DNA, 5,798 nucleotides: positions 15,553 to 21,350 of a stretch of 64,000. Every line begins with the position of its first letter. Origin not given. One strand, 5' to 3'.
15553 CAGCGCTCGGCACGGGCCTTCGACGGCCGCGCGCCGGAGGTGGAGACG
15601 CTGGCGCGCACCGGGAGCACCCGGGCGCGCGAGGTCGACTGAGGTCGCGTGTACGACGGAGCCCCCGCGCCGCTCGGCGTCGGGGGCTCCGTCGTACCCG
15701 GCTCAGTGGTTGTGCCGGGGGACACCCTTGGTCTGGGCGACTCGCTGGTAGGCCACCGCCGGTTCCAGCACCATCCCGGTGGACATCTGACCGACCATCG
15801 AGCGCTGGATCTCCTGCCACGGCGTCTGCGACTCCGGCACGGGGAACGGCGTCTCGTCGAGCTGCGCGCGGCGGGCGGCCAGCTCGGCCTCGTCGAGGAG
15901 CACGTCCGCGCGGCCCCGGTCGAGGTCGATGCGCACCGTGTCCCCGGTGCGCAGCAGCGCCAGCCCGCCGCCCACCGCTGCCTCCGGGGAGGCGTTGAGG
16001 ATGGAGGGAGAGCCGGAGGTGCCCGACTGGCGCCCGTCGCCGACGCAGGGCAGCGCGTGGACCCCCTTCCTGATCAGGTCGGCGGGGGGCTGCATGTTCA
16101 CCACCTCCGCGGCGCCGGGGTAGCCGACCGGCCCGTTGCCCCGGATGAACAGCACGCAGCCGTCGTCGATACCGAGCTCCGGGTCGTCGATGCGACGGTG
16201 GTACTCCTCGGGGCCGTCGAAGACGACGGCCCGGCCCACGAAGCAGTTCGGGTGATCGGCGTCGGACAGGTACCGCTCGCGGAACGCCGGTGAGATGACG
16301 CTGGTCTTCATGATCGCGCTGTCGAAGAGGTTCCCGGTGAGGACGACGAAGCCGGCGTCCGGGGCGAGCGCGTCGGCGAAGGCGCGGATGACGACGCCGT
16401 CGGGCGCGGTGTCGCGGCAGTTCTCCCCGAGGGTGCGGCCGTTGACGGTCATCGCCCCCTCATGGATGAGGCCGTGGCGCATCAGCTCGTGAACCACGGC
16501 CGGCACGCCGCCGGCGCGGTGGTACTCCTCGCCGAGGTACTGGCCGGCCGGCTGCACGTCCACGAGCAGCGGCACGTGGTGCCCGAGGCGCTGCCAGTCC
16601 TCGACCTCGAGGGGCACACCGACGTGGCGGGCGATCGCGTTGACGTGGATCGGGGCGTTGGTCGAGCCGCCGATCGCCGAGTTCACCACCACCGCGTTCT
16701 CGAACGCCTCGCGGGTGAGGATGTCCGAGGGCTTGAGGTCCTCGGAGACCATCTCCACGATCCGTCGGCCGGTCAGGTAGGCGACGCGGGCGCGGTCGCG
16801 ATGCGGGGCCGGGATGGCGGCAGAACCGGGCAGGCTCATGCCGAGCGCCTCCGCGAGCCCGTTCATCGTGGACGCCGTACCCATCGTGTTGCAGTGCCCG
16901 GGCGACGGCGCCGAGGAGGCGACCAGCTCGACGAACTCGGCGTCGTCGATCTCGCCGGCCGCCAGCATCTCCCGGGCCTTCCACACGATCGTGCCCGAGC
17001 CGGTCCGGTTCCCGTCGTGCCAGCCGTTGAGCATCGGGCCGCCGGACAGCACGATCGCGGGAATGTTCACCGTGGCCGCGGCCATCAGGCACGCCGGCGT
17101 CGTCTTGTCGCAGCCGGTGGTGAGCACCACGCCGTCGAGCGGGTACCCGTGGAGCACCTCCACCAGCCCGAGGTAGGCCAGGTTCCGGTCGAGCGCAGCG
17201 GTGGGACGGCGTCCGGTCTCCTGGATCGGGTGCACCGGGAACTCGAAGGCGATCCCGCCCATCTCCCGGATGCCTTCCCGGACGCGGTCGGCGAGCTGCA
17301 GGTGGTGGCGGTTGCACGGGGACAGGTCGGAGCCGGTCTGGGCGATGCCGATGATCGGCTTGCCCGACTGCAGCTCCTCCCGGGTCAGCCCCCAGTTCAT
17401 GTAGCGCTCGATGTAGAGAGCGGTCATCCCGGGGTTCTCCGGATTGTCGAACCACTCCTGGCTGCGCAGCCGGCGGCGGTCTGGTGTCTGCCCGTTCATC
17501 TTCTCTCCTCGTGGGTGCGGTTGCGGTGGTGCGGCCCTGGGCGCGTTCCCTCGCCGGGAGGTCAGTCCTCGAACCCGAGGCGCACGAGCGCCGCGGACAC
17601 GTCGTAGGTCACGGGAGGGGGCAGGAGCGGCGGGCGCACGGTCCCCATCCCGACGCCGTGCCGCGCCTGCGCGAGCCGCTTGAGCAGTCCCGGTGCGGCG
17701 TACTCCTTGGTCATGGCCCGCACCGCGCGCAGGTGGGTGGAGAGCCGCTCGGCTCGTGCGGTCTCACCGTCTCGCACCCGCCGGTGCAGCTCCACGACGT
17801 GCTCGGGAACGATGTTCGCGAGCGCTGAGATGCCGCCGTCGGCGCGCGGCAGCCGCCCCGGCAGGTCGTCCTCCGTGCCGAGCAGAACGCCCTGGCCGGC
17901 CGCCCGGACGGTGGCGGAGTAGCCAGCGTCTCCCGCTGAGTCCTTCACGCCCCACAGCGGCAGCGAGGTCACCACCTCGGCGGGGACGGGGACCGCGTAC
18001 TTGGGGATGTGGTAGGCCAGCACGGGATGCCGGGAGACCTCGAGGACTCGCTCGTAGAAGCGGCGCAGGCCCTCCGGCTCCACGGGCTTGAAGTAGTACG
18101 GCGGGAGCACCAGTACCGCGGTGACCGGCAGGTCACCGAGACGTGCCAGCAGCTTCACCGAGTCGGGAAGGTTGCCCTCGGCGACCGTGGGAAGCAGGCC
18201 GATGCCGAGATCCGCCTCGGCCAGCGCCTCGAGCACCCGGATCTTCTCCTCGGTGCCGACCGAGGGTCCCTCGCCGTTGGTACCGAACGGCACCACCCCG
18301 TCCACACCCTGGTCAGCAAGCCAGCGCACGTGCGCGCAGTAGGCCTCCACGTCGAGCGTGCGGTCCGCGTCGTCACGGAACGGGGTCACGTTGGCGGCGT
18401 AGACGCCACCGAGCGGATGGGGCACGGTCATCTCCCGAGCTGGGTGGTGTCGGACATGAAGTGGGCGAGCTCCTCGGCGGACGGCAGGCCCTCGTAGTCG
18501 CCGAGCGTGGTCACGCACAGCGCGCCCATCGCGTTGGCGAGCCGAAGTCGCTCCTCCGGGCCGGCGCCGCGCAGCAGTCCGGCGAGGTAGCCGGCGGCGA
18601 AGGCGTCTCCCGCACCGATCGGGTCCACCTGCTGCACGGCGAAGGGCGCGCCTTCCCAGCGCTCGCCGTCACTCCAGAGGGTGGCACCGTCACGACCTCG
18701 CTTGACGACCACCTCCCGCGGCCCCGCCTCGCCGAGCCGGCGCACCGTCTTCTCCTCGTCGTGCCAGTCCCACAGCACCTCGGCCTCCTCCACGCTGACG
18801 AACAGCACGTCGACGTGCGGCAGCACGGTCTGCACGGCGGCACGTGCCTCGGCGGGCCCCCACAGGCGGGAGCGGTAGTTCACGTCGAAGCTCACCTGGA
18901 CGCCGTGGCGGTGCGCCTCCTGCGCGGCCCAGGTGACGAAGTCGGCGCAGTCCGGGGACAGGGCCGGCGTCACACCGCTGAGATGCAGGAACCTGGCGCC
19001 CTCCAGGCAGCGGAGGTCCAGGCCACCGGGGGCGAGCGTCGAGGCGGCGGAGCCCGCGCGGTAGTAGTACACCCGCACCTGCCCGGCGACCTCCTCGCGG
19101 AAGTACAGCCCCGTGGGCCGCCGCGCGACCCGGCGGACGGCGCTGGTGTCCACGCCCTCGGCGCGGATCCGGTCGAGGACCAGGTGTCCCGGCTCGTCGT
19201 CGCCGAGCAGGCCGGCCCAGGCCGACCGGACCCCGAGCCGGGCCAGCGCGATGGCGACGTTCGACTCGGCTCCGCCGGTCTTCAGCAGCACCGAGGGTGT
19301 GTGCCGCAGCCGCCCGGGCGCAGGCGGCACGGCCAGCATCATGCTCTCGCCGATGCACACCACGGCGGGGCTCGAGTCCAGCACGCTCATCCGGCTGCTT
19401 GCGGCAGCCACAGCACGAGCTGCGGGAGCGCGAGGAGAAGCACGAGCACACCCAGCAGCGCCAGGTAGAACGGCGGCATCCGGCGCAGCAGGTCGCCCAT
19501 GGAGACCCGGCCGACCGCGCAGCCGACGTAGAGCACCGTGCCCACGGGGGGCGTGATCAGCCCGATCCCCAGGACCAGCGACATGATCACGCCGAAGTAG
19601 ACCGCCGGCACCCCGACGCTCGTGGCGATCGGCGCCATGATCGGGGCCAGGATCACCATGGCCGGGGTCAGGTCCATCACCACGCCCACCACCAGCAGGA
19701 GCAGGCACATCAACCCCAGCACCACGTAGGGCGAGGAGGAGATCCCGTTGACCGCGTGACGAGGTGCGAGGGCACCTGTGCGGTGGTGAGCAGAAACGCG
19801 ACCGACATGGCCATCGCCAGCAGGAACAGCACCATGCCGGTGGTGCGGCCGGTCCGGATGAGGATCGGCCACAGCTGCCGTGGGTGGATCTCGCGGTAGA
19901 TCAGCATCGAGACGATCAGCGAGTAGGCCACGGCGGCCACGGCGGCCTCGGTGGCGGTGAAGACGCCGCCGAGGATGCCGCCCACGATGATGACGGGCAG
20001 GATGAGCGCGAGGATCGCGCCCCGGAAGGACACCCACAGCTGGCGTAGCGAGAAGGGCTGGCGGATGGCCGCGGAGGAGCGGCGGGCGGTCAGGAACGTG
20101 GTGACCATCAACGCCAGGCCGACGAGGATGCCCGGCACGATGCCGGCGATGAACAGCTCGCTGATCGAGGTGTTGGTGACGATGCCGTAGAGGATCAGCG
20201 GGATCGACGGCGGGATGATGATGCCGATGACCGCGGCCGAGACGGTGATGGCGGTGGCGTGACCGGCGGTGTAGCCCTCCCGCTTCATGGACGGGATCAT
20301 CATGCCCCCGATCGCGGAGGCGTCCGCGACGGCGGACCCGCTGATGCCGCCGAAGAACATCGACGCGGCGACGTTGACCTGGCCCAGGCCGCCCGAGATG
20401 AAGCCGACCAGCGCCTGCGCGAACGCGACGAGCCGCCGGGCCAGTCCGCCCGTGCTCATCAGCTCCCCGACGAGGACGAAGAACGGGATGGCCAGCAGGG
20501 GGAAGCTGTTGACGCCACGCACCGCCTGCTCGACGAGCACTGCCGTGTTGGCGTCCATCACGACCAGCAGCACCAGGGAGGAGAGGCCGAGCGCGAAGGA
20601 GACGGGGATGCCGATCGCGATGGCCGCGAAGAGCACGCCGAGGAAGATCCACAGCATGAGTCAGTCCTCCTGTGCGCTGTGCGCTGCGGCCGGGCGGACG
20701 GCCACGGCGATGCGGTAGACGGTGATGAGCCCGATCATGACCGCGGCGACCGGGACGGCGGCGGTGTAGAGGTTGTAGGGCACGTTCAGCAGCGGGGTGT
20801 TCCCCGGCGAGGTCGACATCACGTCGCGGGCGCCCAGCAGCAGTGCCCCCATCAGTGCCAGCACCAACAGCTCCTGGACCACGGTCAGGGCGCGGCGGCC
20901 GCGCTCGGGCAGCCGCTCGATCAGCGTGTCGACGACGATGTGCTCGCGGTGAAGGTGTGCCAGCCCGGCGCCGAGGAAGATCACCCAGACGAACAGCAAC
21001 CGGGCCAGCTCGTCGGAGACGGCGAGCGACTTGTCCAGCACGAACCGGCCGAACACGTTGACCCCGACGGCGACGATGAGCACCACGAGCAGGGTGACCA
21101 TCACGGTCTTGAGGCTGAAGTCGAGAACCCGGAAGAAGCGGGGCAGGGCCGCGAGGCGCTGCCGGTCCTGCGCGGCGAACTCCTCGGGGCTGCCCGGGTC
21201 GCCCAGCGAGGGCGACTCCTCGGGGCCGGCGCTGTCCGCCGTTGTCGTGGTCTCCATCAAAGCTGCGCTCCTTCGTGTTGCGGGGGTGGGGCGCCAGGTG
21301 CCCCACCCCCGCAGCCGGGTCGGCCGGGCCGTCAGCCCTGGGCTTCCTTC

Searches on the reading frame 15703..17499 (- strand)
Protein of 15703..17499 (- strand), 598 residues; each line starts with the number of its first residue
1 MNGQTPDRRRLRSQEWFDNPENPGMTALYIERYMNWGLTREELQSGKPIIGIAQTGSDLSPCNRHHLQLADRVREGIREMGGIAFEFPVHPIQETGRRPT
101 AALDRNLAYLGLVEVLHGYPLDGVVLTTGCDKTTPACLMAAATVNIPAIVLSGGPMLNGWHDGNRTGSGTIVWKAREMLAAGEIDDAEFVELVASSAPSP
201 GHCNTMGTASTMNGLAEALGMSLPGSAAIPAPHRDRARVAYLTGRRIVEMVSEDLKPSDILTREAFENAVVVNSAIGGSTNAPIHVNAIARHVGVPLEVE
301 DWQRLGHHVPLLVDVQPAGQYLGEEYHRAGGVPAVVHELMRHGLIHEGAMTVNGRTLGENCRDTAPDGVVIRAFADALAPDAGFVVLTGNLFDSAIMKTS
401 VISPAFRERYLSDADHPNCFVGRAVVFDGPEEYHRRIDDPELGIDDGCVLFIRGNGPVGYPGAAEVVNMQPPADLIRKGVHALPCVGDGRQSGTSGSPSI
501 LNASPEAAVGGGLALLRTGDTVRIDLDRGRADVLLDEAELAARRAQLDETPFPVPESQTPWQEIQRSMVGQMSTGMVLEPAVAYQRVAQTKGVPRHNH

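Call 6: search_protein_families(library=pfam, proteins=[window:15703-17499:-], max_evalue=0.01)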
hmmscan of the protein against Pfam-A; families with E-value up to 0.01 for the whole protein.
window:15703-17499:- (598 aa): 3 families
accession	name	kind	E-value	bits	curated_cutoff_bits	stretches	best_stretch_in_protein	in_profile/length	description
PF00920.27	ILVD_EDD_N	-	2.8e-110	368.9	27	1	47-360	1-316/316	Dihydroxy-acid/6-phosphogluconate dehydratase N-terminal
PF24877.1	ILV_EDD_C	-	8.3e-44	149.7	27.7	1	370-575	2-190/191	Dihydroxy-acid/6-phosphogluconate dehydratase C-terminal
PF09851.14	SHOCT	-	0.0035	17.5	27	0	174-189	5-20/28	Short C-terminal domain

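Call 91: search_protein_families(library=ncbifam, proteins=[window:15703-17499:-], max_evalue=1e-10)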
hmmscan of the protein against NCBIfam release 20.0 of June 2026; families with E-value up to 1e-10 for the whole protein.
window:15703-17499:- (598 aa): 8 families
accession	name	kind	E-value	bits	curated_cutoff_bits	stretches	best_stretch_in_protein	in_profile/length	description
NF009560.0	PRK13017.1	subfamily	0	1051.6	684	1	6-598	5-595/595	dihydroxy-acid dehydratase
NF004784.0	PRK06131.1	subfamily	4e-245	814.6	539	1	6-597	5-575/576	dihydroxy-acid dehydratase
NF009559.0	PRK13016.1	equivalog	1.9e-158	528.3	882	1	8-550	7-536/578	L-arabinonate dehydratase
NF002068.0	PRK00911.1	subfamily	2.3e-120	402.7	644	1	35-579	25-556/559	dihydroxy-acid dehydratase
TIGR00110.1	ilvD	equivalog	4e-111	372.2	618.15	1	36-575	9-538/543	dihydroxy-acid dehydratase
NF009103.0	PRK12448.1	equivalog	4.6e-77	259.6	710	2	37-360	26-360/616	dihydroxy-acid dehydratase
TIGR01196.1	edd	equivalog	4.8e-55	186.9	708.25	1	121-546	144-567/601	phosphogluconate dehydratase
TIGR03432.1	yjhG_yagF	hypoth_equivalog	1.2e-50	172.3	808.15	1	122-532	148-571/640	YjhG/YagF family D-xylonate dehydratase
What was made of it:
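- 15703..17499 (-): IlvD/Edd-family dehydratase. The L-arabinonate dehydratase model scores 528 bits, below cut-off (call 91).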

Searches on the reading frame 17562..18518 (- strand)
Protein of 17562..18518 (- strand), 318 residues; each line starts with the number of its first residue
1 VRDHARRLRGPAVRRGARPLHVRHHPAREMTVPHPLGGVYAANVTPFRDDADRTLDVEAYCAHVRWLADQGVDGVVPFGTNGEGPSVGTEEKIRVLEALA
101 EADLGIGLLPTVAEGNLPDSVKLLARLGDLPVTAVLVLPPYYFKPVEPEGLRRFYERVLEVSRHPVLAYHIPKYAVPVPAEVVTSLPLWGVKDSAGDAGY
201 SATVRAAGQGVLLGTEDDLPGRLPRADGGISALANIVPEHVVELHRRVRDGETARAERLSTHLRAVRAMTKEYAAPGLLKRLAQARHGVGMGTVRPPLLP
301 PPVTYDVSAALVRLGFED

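Call 6: search_protein_families(library=pfam, proteins=[window:17562-18518:-], max_evalue=0.01)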
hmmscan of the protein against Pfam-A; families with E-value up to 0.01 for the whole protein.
window:17562-18518:- (318 aa): 1 family
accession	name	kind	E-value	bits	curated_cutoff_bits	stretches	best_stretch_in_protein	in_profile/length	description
PF00701.28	DHDPS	-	1.3e-31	109.8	22.1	1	36-300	2-273/289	Dihydrodipicolinate synthetase family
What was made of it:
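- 17562..18431 (-): DHDPS-family protein (aldolase or dehydratase type). Pfam DHDPS (call 6).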

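Call 91: search_protein_families(library=ncbifam, proteins=[window:17562-18518:-], max_evalue=1e-10)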
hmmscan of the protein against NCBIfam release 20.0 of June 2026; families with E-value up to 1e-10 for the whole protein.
window:17562-18518:- (318 aa): 6 families
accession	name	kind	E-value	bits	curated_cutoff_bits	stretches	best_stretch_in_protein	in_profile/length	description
TIGR00674.1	dapA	equivalog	4.9e-34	117.5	206.15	1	38-299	1-269/286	4-hydroxy-tetrahydrodipicolinate synthase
NF040954.1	Arch_KDGaldase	equivalog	3.4e-31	108.7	390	1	44-300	8-265/288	bifunctional 2-dehydro-3-deoxy-phosphogluconate/2-dehydro-3-deoxy-6-phosphogalactonate aldolase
NF002958.0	PRK03620.1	subfamily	2.3e-17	62.8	278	1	38-206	13-180/307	5-dehydro-4-deoxyglucarate dehydratase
TIGR02313.1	HpaI-NOT-DapA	exception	2.8e-17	62.4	396.7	1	38-280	3-254/294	2,4-dihydroxyhept-2-ene-1,7-dioic acid aldolase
NF003164.0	PRK04147.1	equivalog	7.6e-15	55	281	1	36-299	4-273/294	N-acetylneuraminate lyase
TIGR00683.1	nanA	equivalog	9.3e-13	48.1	382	1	36-299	1-271/293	N-acetylneuraminate lyase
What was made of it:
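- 17562..18431 (-): NCBIfam nearest models are dapA and the archaeal KD(P)G aldolase, below cut-off (call 91).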

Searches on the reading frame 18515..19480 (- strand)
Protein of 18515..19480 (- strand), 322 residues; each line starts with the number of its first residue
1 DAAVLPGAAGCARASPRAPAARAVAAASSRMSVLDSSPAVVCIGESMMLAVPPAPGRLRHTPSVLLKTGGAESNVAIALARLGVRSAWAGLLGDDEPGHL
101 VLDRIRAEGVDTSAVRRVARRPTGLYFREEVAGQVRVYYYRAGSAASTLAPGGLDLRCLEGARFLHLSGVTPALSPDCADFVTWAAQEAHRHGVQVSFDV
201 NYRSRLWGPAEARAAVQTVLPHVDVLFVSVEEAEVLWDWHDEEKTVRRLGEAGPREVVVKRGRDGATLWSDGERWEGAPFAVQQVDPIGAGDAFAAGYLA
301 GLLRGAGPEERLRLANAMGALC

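Call 69: search_protein_families(library=pfam, proteins=[window:18515-19480:-], max_evalue=0.001)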
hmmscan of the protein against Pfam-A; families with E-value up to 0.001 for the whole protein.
window:18515-19480:- (322 aa): 1 family
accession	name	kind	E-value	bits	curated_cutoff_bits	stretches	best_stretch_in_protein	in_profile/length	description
PF00294.29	PfkB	-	6.2e-58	196.9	25.8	1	40-321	4-288/302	pfkB family carbohydrate kinase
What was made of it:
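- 18428..19390 (-): PfkB-family kinase resembling 2-keto-3-deoxy-gluconate/galactonate kinases. Pfam PfkB (call 69).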

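Call 91: search_protein_families(library=ncbifam, proteins=[window:18515-19480:-], max_evalue=1e-10)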
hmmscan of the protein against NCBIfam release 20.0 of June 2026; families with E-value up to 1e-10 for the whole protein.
window:18515-19480:- (322 aa): 18 families
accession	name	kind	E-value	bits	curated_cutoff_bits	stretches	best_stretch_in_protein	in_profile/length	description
NF041332.1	KDG_KDGal_kin_Halo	equivalog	2.2e-61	208.1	440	1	40-321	4-290/320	bifunctional 2-dehydro-3-deoxygluconokinase/2-dehydro-3-deoxygalactonokinase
NF041633.1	trifunc_aldol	exception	4.9e-54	183.8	700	1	26-245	230-451/580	KHG/KDPG aldolase/sugar kinase fusion protein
NF040938.1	KDG_KDGal_kin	equivalog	9.1e-54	182.6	400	1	40-321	1-282/305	bifunctional 2-dehydro-3-deoxygluconokinase/2-dehydro-3-deoxygalactonokinase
TIGR04382.1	myo_inos_iolC_N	equivalog_domain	1.2e-49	169.3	300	1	65-321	30-288/309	5-dehydro-2-deoxygluconokinase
NF049991.1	TagKinase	equivalog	3.5e-42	144.4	420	1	39-320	9-293/321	tagatose kinase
NF053626.1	RibKinHalex1628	equivalog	6.4e-35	121.1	330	1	68-321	37-271/293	ATP-dependent ribose-1-phosphate kinase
NF052444.1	DhDoxglucKinKdgK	equivalog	2.2e-32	112.7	400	1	67-313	23-280/303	2-dehydro-3-deoxygluconokinase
NF006957.1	PRK09434.1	equivalog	1.6e-31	110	450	1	65-314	23-272/302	fructokinase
NF047869.1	myo_kin_aldol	exception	5.4e-26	91.1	600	1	55-321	25-310/586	bifunctional 5-dehydro-2-deoxygluconokinase/5-dehydro-2-deoxyphosphogluconate aldolase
TIGR02152.1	D_ribokin_bact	equivalog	1.3e-22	80.5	299.65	1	206-321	158-279/298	ribokinase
NF007321.0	PRK09813.1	equivalog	2.9e-21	76.1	247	1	188-313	132-245/261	fructoselysine 6-kinase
TIGR03168.1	1-PFK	subfamily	1.4e-19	70.1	216.4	1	238-320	197-279/305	hexose kinase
TIGR03828.1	pfkB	equivalog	3.8e-18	65.5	292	1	238-320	197-279/305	1-phosphofructokinase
NF008353.0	PRK11142.1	equivalog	3.9e-17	62.7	341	1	49-321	19-282/307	ribokinase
NF041134.1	R1P_kin_Thcocales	equivalog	1.7e-14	53.9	500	1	65-310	33-250/291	ADP-dependent ribose-1-phosphate kinase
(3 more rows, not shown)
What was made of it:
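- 18428..19390 (-): Nearest NCBIfam models are KDG/KDGal kinases, below cut-off (call 91).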

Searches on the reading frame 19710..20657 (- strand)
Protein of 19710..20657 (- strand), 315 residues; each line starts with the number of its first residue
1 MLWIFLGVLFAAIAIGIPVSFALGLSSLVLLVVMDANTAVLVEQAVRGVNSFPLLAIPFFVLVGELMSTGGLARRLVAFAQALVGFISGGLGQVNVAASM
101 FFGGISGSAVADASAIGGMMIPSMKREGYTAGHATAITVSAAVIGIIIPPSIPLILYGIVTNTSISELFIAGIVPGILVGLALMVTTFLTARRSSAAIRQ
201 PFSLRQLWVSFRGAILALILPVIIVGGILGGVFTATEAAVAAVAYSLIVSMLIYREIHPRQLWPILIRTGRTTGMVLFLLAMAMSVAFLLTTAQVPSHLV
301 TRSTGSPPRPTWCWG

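Call 6: search_protein_families(library=pfam, proteins=[window:19710-20657:-], max_evalue=0.01)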
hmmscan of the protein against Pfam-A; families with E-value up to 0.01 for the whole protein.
window:19710-20657:- (315 aa): 1 family
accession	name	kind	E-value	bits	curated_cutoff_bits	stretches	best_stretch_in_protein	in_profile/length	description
PF06808.19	DctM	-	4.7e-83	279.8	23.8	1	6-299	1-298/413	Tripartite ATP-independent periplasmic transporter, DctM component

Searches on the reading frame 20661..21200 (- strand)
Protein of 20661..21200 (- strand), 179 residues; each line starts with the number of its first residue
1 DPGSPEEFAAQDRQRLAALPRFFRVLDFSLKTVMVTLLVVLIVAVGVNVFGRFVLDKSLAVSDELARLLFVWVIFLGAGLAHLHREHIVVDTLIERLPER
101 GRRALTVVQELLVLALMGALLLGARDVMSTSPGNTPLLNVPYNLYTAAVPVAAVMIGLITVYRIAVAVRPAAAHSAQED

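Call 6: search_protein_families(library=pfam, proteins=[window:20661-21200:-], max_evalue=0.01)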
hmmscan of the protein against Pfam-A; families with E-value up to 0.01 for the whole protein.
window:20661-21200:- (179 aa): 1 family
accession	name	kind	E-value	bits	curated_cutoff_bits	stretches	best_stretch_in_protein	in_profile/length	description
PF04290.18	DctQ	-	2.4e-27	95.9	28.3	1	41-168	1-130/132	Tripartite ATP-independent periplasmic transporters, DctQ component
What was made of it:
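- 20661..21257 (-): TRAP small membrane subunit DctQ (start inferred). Pfam DctQ (call 6).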
